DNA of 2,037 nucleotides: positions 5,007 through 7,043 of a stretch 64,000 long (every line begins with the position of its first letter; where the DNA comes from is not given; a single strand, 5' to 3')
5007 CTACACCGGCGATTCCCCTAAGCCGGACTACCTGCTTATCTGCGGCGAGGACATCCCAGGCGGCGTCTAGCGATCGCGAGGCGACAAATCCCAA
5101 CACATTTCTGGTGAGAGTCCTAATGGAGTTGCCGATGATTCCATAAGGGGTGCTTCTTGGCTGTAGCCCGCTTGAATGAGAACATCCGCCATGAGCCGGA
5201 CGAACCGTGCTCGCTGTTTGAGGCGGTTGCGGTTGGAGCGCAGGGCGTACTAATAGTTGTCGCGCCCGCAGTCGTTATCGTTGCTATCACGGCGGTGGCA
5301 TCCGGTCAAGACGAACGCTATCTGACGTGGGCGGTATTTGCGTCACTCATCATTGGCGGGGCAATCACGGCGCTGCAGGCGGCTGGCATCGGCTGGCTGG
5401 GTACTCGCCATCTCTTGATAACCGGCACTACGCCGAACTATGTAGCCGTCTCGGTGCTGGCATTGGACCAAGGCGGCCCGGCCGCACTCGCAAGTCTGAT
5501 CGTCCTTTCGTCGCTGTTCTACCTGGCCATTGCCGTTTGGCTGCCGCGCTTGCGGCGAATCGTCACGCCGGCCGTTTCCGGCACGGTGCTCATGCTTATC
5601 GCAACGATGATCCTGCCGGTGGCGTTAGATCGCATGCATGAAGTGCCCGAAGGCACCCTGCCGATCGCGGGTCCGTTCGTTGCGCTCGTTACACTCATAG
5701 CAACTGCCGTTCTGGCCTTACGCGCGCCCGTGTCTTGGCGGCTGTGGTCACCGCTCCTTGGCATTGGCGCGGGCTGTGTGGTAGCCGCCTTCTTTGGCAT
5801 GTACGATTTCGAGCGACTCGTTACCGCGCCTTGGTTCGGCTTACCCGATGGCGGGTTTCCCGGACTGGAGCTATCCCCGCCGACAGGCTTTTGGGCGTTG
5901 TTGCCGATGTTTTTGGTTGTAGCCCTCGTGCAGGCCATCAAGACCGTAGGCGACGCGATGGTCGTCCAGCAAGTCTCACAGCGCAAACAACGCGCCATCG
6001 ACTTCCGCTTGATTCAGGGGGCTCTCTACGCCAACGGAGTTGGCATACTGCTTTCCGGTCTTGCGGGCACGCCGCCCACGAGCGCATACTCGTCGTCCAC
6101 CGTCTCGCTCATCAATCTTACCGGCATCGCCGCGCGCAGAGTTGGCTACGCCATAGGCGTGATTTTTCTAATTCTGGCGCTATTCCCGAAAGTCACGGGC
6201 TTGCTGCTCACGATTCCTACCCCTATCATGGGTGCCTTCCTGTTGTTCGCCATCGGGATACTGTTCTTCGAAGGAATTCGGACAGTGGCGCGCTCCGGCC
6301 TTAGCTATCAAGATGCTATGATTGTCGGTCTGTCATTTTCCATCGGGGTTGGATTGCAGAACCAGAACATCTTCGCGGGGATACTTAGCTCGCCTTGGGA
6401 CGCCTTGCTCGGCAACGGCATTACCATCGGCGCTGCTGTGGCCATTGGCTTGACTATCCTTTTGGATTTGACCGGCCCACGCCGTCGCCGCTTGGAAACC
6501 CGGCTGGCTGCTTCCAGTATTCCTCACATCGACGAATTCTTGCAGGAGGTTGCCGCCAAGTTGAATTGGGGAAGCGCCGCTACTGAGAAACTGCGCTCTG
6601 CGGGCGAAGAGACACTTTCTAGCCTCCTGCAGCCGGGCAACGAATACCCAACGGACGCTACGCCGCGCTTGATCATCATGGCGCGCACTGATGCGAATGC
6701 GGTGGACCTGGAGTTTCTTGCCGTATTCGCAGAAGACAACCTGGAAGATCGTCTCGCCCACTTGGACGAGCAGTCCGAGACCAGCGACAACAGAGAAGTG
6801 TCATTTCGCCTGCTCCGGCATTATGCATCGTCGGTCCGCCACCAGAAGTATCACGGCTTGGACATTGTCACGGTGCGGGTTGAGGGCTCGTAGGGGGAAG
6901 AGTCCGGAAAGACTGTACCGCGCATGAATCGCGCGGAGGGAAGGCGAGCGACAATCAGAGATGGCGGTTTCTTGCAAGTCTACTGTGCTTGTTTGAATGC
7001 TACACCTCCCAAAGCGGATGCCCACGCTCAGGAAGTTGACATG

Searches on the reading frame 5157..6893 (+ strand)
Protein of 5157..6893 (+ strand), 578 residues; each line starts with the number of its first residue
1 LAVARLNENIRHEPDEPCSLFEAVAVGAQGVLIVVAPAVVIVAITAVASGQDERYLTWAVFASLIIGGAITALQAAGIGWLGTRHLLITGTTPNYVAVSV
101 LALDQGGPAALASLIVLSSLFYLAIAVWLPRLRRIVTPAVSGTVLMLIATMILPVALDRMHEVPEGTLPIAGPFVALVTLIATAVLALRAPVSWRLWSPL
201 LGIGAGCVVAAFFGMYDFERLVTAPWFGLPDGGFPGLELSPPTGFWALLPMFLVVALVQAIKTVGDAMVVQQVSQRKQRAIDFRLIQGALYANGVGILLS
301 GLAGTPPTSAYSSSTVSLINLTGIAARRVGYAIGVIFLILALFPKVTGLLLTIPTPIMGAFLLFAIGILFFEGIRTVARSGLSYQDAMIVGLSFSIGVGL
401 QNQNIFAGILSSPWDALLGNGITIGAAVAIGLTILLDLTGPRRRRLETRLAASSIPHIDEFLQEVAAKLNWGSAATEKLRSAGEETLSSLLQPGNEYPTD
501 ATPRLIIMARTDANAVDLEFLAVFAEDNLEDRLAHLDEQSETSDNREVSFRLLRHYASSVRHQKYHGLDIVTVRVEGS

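Call 8: search_protein_families(library=pfam, proteins=[window:5157-6893:+], max_evalue=0.0001)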
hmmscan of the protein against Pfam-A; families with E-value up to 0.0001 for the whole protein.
window:5157-6893:+ (578 aa): 1 family
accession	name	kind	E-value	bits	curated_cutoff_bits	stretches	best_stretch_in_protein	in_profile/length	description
PF00860.26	Xan_ur_permease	-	4e-44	151.3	27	1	23-401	3-384/389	Permease family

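Call 59: search_protein_families(library=ncbifam, proteins=[window:5157-6893:+], max_evalue=0.001)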
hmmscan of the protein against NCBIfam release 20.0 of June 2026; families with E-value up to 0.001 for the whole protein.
window:5157-6893:+ (578 aa): 4 families
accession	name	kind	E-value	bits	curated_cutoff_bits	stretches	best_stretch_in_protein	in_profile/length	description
TIGR03173.1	pbuX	subfamily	8.5e-59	199.3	414.15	1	27-436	2-406/407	xanthine permease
TIGR00801.1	ncs2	superfamily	6.7e-48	163.7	291.8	1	21-434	5-414/415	NCS2 family nucleobase:cation symporter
NF007995.0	PRK10720.1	equivalog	3.4e-17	62.4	477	1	95-438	75-408/429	uracil permease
NF008502.0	PRK11412.1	equivalog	2.1e-08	33.7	370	1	109-434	101-425/433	uracil/xanthine transporter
